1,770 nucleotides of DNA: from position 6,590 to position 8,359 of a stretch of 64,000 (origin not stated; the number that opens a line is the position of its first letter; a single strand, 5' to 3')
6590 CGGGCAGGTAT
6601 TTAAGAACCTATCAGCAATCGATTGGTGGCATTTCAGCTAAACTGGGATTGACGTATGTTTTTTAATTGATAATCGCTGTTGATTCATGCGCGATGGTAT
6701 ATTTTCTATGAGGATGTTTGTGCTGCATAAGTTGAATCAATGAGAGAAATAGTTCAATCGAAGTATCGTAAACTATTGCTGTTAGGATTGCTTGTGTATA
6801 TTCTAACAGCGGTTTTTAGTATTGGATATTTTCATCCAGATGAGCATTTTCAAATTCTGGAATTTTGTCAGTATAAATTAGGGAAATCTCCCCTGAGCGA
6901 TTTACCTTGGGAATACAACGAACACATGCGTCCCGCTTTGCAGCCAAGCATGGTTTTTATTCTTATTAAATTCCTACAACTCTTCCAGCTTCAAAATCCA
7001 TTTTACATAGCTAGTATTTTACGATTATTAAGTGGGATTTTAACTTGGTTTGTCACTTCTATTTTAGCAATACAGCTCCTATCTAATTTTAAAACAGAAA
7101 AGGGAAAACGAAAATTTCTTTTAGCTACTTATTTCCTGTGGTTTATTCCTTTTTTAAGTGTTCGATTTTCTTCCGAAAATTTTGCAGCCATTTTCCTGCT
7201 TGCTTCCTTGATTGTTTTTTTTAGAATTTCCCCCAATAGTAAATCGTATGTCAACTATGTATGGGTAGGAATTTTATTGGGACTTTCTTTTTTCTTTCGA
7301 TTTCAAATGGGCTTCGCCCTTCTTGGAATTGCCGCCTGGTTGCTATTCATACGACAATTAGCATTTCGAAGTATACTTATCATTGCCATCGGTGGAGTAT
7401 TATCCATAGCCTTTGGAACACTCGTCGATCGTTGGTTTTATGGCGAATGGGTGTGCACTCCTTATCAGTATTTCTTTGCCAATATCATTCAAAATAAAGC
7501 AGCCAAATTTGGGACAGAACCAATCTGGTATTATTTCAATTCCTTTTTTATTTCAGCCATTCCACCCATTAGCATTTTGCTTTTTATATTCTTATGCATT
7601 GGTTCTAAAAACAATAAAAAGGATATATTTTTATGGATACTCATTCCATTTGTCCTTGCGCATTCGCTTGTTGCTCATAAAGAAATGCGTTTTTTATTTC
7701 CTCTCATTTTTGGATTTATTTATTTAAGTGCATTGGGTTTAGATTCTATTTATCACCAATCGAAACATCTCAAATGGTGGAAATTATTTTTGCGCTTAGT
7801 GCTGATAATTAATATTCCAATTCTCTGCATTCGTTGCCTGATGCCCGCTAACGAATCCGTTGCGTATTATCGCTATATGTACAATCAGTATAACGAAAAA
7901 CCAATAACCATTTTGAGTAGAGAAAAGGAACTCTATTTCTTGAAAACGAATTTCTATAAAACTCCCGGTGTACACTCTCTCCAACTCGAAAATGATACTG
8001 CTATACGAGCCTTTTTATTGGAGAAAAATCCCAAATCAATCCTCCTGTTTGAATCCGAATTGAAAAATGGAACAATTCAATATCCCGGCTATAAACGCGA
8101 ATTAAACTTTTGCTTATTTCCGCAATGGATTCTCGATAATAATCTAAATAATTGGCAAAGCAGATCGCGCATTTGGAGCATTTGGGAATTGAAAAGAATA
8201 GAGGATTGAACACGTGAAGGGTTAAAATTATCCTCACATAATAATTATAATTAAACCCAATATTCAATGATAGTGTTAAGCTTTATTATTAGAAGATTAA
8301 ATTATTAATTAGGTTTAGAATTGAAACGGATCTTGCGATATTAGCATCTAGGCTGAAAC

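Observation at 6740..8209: Eukaryotic-type GT22 (Alg9/PIG-B-like) mannosyltransferase homolog, plus a second GT-C enzyme nearby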

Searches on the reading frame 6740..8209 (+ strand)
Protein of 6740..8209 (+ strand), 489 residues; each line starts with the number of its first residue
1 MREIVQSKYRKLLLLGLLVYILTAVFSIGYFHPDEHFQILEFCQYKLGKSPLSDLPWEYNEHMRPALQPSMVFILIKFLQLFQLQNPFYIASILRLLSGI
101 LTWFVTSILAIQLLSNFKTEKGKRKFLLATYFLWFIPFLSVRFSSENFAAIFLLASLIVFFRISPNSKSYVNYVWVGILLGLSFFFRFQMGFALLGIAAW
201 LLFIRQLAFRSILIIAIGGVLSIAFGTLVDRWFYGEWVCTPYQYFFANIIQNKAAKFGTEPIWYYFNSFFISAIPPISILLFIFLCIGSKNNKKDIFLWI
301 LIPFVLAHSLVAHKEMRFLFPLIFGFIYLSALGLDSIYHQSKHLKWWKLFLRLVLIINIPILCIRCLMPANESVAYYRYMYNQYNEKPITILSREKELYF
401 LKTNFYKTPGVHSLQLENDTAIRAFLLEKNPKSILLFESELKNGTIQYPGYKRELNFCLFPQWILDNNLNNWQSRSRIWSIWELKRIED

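Call 5: search_protein_families(library=pfam, proteins=[window:6740-8209:+], max_evalue=0.01)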
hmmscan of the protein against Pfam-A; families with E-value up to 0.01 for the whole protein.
window:6740-8209:+ (489 aa): 1 family
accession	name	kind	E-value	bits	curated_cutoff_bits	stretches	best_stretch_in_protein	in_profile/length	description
PF03901.23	Glyco_transf_22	-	5.4e-38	131.7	23.8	1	15-410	4-409/414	Alg9-like mannosyltransferase family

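Call 6: search_protein_families(library=ncbifam, proteins=[window:6740-8209:+], max_evalue=0.01)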
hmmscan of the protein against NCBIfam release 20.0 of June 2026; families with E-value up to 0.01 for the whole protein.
window:6740-8209:+ (489 aa): 1 family
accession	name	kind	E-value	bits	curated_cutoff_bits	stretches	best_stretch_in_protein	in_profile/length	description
NF047440.1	LA3751_2_3_fam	subfamily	2.9e-11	42.9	200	1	84-438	88-459/460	LA_3751/LA_3752 family putative glycosyltransferase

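Call 7: search_solved_structures(query=window:6740-8209:+, max_evalue=1, show_alignments=2)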
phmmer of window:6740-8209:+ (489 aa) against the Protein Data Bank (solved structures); distinct sequences matched with E-value up to 1: 1.
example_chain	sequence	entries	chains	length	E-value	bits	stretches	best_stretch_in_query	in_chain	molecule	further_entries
9s6t_A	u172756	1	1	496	0.00011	24.7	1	88-358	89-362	Mannosyltransferase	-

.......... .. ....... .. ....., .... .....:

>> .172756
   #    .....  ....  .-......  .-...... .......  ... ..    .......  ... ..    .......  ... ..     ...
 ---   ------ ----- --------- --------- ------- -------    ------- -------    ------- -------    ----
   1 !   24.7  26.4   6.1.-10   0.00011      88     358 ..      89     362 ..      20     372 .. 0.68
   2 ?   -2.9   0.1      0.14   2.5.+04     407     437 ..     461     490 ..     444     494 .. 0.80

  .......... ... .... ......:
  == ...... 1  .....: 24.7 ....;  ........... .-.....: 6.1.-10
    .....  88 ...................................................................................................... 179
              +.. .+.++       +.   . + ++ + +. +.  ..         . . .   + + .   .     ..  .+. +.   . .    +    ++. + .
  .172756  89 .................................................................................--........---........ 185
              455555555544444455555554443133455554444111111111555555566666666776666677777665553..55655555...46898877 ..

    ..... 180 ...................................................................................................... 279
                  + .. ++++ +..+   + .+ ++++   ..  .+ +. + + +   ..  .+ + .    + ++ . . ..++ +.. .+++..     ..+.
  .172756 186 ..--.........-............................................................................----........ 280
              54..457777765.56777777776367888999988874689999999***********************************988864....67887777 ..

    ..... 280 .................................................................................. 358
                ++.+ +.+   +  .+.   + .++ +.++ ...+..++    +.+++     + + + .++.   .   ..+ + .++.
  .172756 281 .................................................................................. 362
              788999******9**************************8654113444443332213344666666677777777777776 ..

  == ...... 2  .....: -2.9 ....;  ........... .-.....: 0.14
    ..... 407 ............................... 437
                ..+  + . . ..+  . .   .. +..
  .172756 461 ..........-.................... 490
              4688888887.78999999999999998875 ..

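Call 9: find_homologous_proteins(query=window:6740-8209:+)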
Query window:6740-8209:+ (489 aa): 401 proteins with E <= 0.001 among 8000 candidates; the best 120 are listed.
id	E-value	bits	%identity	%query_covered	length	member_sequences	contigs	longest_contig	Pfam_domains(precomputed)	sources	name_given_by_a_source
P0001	0.0e+0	1096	100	100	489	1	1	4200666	PF03901.24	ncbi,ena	-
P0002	2.6e-221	754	67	100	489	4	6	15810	PF03901.24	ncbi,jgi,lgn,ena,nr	ncbi:MAG TPA: hypothetical protein PL185_12420 [Flavobacteriales bacterium]|nr:hypothetical protein 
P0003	2.8e-187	642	58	100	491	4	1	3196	PF03901.24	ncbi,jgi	ncbi:MAG: hypothetical protein RLZZ543_232 [Bacteroidota bacterium]|jgi:phosphatidylinositol glycan 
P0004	6.1e-152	525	50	99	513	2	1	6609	PF03901.24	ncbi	-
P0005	4.5e-148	513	48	99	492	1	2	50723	PF03901.24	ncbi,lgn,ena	-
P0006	1.6e-146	507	48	100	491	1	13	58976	PF03901.24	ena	-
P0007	1.4e-145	504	48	100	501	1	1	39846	PF03901.24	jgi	jgi:phosphatidylinositol glycan class B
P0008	1.0e-144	501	47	100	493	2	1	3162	PF03901.24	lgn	-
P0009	6.8e-144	499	47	100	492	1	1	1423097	PF03901.24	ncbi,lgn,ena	-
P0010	2.8e-143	497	47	100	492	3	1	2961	PF03901.24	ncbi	ncbi:MAG: hypothetical protein WBP41_03330 [Saprospiraceae bacterium]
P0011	7.9e-143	495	48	99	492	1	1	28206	PF03901.24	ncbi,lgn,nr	ncbi:MAG: hypothetical protein HXX09_06110 [Bacteroidetes bacterium]|nr:hypothetical protein [Bacter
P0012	2.8e-142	493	47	99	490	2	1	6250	PF03901.24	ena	-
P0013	1.2e-138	482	48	99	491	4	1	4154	PF03901.24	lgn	-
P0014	2.3e-138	481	46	100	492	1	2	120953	PF03901.24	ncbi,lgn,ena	-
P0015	1.4e-137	478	48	100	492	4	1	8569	PF03901.24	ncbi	-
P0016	3.3e-136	473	46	100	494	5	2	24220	PF03901.24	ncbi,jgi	ncbi:MAG: hypothetical protein ABR968_09090 [Bacteroidales bacterium]|jgi:phosphatidylinositol glyca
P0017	7.8e-136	472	46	99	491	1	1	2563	PF03901.24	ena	-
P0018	1.8e-135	471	44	100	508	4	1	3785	PF03901.24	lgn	-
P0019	4.8e-135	470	45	99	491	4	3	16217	PF03901.24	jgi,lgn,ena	-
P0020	6.6e-135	469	45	100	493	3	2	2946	PF03901.24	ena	-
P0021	1.3e-134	468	46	100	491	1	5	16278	PF03901.24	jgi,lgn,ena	-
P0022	1.5e-134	468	47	100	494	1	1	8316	PF03901.24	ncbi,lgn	-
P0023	1.0e-133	465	46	100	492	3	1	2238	PF03901.24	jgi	jgi:phosphatidylinositol glycan class B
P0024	1.3e-133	465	44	100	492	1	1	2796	PF03901.24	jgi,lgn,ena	-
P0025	1.6e-133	465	46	99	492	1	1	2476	PF03901.24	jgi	jgi:phosphatidylinositol glycan class B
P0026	2.6e-133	464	43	100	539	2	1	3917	PF03901.24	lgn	-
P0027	7.4e-133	462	45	100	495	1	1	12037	PF03901.24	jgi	jgi:GPI mannosyltransferase 3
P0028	1.5e-132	461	44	100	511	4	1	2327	PF03901.24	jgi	jgi:GPI mannosyltransferase 3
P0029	1.8e-132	461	44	99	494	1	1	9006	PF03901.24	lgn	-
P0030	9.5e-131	455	44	99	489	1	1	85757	PF03901.24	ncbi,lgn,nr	ncbi:MAG: hypothetical protein KF900_09085 [Bacteroidetes bacterium]|nr:hypothetical protein [Bacter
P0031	2.2e-130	454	44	99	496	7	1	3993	PF03901.24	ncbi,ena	-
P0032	3.3e-130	454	44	99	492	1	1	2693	PF03901.24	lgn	-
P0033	8.2e-130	452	44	99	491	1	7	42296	PF03901.24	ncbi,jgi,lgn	jgi:phosphatidylinositol glycan class B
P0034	1.7e-129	451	44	98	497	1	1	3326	PF03901.24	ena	-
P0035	1.5e-128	448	44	100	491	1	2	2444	PF03901.24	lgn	-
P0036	2.9e-128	447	45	100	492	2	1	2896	PF03901.24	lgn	-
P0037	3.4e-128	447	44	100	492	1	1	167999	PF03901.24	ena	-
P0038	4.6e-128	447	43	100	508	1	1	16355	PF03901.24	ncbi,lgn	-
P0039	5.4e-128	446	44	100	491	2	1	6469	PF03901.24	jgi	-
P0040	5.7e-128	446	42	100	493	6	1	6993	PF03901.24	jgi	jgi:GPI mannosyltransferase 3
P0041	1.1e-126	442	42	100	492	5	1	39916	PF03901.24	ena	-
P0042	1.4e-126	442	43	98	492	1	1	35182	PF03901.24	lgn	-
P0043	3.4e-126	440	43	100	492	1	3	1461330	PF03901.24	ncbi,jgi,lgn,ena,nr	ncbi:MAG TPA: hypothetical protein VFG10_12555 [Saprospiraceae bacterium]|nr:hypothetical protein [S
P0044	6.8e-126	439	44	100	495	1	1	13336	PF03901.24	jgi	-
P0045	6.9e-126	439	44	99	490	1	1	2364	PF03901.24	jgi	jgi:phosphatidylinositol glycan class B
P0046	1.3e-125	439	43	100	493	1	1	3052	PF03901.24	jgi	-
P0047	3.9e-125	437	43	99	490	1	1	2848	PF03901.24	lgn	-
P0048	6.1e-125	436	42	99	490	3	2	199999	PF03901.24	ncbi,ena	-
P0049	1.2e-124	435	45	100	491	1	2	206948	PF03901.24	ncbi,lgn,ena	-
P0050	2.3e-124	434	44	98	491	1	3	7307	PF03901.24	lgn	-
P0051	3.3e-124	434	43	100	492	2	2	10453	PF03901.24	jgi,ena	-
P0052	7.9e-124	433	42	99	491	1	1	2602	PF03901.24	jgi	jgi:GPI mannosyltransferase 3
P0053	1.0e-123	432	42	99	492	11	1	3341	PF03901.24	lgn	-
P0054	1.9e-123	431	42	99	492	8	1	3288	PF03901.24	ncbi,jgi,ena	jgi:phosphatidylinositol glycan class B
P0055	1.0e-122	429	45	96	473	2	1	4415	PF03901.24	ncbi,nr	ncbi:MAG: hypothetical protein KAX05_07090, partial [Bacteroidales bacterium]|nr:hypothetical protei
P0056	1.3e-122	429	43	98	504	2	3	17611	PF03901.24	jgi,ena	-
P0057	9.1e-122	426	43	99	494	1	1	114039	PF03901.24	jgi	jgi:phosphatidylinositol glycan class B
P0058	1.5e-121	425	41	99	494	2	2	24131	PF03901.24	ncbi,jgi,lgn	-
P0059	1.6e-121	425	42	100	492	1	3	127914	PF03901.24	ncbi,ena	-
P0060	2.1e-121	425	43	99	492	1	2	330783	PF03901.24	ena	-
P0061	2.6e-121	424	43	99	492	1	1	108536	PF03901.24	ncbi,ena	-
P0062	4.3e-121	424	43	99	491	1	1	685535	PF03901.24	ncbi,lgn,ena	-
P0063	1.1e-120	422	42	98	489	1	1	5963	PF03901.24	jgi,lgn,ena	-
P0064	1.2e-120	422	42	98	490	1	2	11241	PF03901.24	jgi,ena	jgi:phosphatidylinositol glycan class B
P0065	1.4e-120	422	43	100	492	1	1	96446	PF03901.24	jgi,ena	-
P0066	1.8e-120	421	41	99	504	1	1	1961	PF03901.24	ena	-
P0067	2.8e-119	418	42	97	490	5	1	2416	PF03901.24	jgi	jgi:phosphatidylinositol glycan class B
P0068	2.0e-118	415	42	99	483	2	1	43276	PF03901.24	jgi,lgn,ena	-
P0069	3.2e-118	414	41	98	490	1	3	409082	PF03901.24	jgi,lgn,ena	jgi:phosphatidylinositol glycan class B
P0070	3.6e-118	414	42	98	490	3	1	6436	PF03901.24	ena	-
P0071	4.3e-118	414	41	98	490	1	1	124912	PF03901.24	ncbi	-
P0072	4.3e-118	414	41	100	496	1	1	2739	PF03901.24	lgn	-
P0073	2.1e-117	411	43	94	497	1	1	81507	PF03901.24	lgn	-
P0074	2.5e-117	411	40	99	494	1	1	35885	PF03901.24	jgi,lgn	-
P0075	6.1e-117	410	42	98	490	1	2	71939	PF03901.24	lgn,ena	-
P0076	6.8e-117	410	41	99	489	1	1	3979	PF03901.24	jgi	-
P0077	6.0e-116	407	43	97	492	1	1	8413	PF03901.24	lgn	-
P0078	1.7e-115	405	41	99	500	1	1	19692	PF03901.24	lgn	-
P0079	1.1e-114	402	40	100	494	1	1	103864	PF03901.24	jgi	jgi:GPI mannosyltransferase 3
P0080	2.1e-114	402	42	98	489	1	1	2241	PF03901.24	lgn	-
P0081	4.5e-114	400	39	99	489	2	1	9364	PF03901.24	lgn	-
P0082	4.7e-114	400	42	99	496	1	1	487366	PF03901.24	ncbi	ncbi:phosphatidylinositol glycan class B [Pedobacter sp. UYEF25]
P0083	5.3e-114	400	39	99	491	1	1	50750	PF03901.24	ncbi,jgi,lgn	-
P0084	7.2e-114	400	41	99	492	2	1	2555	PF03901.24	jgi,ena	-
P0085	6.7e-113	397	40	99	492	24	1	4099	PF03901.24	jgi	jgi:phosphatidylinositol glycan class B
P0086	8.3e-113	396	40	99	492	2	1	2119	PF03901.24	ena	-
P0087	1.0e-112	396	40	96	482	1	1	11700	PF03901.24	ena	-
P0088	3.4e-112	394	42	98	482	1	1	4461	PF03901.24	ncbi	-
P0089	1.5e-111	392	42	99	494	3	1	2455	PF03901.24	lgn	-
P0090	2.9e-111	391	42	100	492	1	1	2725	PF03901.24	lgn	-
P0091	3.6e-111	391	39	99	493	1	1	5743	PF03901.24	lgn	-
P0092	5.3e-111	390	42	100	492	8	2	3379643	PF03901.24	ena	-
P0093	5.7e-111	390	41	99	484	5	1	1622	PF03901.24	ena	-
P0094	7.0e-111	390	42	97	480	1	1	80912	PF03901.24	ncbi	-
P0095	7.3e-111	390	40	99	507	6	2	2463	PF03901.24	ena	-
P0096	1.2e-109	386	43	97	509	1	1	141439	PF03901.24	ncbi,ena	-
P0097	1.7e-109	385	40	96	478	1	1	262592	PF03901.24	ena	-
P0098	2.0e-109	385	41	97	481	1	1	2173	PF03901.24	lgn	-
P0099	4.6e-109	384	40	99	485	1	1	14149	PF03901.24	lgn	-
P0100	2.6e-108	381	38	98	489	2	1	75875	PF03901.24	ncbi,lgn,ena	-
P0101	3.9e-108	381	41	97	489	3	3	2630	PF03901.24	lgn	-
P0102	5.8e-108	380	41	100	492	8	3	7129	PF03901.24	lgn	-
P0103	8.8e-108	380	38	99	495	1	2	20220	PF03901.24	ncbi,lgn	-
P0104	1.3e-107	379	40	95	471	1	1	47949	PF03901.24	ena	-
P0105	1.7e-107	379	40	97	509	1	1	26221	PF03901.24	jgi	jgi:phosphatidylinositol glycan class B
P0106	2.2e-106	375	41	96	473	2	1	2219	PF03901.24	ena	-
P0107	3.7e-106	374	43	97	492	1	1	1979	PF03901.24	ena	-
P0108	8.1e-106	373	38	99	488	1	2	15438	PF03901.24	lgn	-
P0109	2.9e-105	371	42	97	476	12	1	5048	PF03901.24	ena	-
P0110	4.2e-105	371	39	97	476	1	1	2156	PF03901.24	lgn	-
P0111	1.4e-104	369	39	96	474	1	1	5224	PF03901.24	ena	-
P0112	5.8e-104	367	39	98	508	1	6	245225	PF03901.24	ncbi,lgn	-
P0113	6.2e-104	367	39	99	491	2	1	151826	PF03901.24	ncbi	-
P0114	7.8e-104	367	39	97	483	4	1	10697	PF03901.24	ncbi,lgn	-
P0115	2.2e-103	365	38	97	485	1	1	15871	PF03901.24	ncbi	ncbi:MAG: hypothetical protein WCR52_10360 [Bacteroidota bacterium]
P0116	3.7e-103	364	38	98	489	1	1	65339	PF03901.24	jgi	jgi:phosphatidylinositol glycan class B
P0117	4.8e-103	364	36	100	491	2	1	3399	PF03901.24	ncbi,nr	ncbi:MAG TPA: hypothetical protein VNZ86_19360 [Bacteroidia bacterium]|nr:hypothetical protein [Bact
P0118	1.3e-102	363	40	98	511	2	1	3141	PF03901.24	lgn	-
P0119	9.8e-102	360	37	98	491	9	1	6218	PF03901.24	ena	-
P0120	3.4e-101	358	41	96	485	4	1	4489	PF03901.24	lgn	-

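Call 10: find_encoding_contigs(protein=P0001, flank=10000, max_places=3)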
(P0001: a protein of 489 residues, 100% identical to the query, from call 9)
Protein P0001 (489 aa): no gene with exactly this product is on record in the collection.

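Call 13: find_related_loci(query=A1, collection=genome_contigs, flank=10000)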
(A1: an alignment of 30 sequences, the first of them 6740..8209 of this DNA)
Query A1 (489 aa) in genome_contigs; peptide patterns used: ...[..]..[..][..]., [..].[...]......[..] (x = any residue, [..] = any of these).
599 stretches matched a pattern (row limit reached: there are more); 518 encode a relative of the query (tblastn E <= 1e-3); the best 80 are kept; 80 distinct loci.
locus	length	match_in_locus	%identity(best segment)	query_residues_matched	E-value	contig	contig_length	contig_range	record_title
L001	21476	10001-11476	46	1-488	2e-143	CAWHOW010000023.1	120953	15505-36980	MAG: uncultured Bacteroidetes bacterium isolate MFD04780.bin.1.106 genome assembly, contig: contig_21938, whole genome s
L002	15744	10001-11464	48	1-484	8e-143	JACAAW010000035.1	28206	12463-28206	MAG: Bacteroidetes bacterium isolate Cfx2-01 MAG1_35, whole genome shotgun sequence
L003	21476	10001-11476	47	1-488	2e-141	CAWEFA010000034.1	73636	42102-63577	MAG: uncultured Bacteroidetes bacterium isolate MFD01188.bin.2.120 genome assembly, contig: contig_15569, whole genome s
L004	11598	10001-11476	45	1-488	3e-135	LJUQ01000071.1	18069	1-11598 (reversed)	MAG: Bacteroides sp. SM23_62_1 WORSMTZ_5652, whole genome shotgun sequence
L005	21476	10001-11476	42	1-488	2e-134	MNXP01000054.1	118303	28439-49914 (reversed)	MAG: Bacteroidetes bacterium CG2_30_33_31 cg2_3.0_scaffold_32_c, whole genome shotgun sequence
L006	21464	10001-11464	44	1-486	6e-134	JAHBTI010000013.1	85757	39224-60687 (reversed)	MAG: Bacteroidetes bacterium isolate ACE_BAC10 BAC10_13, whole genome shotgun sequence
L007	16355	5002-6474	43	1-487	5e-132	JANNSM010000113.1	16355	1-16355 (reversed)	MAG: Bacteroidota bacterium isolate SOY_31_metabat_213 SOY_31_k141_2074516, whole genome shotgun sequence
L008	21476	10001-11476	43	1-488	3e-131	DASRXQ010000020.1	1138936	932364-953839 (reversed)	MAG TPA_asm: Saprospiraceae bacterium isolate SMAG_U12566 k141_513893, whole genome shotgun sequence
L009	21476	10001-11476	42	1-488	3e-128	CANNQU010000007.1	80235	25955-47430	MAG: Bacteroidetes bacterium isolate RH-9nov16-184 genome assembly, contig: RH-9nov16-C390, whole genome shotgun sequenc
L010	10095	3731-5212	46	1-489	3e-128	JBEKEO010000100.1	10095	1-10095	MAG: Bacteroidales bacterium isolate SPRUCE 208 SPRUCE_208_100, whole genome shotgun sequence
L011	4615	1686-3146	39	1-486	5e-127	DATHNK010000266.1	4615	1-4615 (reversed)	MAG TPA_asm: Bacteroidia bacterium isolate SMAG_U12656 k141_3939235, whole genome shotgun sequence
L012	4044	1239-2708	43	1-486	4e-126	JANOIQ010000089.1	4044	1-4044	MAG: Chitinophagaceae bacterium isolate SOY_63_metabat_175 SOY_63_k141_1437045, whole genome shotgun sequence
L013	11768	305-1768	41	1-485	4e-123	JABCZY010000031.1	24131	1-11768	MAG: Bacteroidetes bacterium isolate BWOrgControl_Nextera84_MAG7 3300020626.a:Ga0206876_1103, whole genome shotgun seque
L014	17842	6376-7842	42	1-486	9e-123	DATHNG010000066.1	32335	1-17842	MAG TPA_asm: Bacteroidia bacterium isolate SMAG_U12652 k141_4210794, whole genome shotgun sequence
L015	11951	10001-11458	41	1-486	2e-122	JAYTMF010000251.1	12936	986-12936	MAG: Flavobacteriales bacterium isolate GFS_3499 GFS_3499_250, whole genome shotgun sequence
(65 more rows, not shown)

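Call 20: search_protein_families(library=pfam, alignment_id=A2, max_evalue=0.0001)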
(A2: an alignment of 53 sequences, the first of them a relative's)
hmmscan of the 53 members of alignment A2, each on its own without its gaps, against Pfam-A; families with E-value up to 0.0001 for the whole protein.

A. member 1, L001:11483-12655:+ (390 aa): 1 family
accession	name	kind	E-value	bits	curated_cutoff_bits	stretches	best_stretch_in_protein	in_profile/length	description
PF09594.16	GT87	-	1.1e-22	81.4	25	1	72-293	1-235/237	Glycosyltransferase family 87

B. families by the number of members that match (of 53 scanned): 72 families (the first 25 are shown)
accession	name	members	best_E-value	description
PF18962.6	Por_Secre_tail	7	4.5e-11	Secretion system C-terminal sorting domain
PF00933.27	Glyco_hydro_3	3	1.8e-71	Glycosyl hydrolase family 3 N terminal domain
PF01915.27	Glyco_hydro_3_C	3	5.9e-64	Glycosyl hydrolase family 3 C-terminal domain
PF13180.12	PDZ_2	3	1.5e-28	PDZ domain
PF14310.12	Fn3-like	3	1.5e-24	Fibronectin type III-like domain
PF17820.7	PDZ_6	3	5.3e-23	PDZ domain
PF00595.29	PDZ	3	3.6e-16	PDZ domain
PF04495.20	GRASP55_65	3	4.6e-09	GRASP55/65 PDZ-like domain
PF14685.13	PDZ_Tricorn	3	7.1e-07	Tricorn protease PDZ domain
PF13648.12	Lipocalin_4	3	3.1e-06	Lipocalin-like domain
PF00425.24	Chorismate_bind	2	1.8e-79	chorismate binding enzyme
PF13709.12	DUF4159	2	7.2e-65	Domain of unknown function (DUF4159)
PF01042.26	Ribonuc_L-PSP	2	3e-28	Endoribonuclease L-PSP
PF03938.19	OmpH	2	1.8e-27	Outer membrane protein (OmpH-like)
PF07719.23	TPR_2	2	2.6e-15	Tetratricopeptide repeat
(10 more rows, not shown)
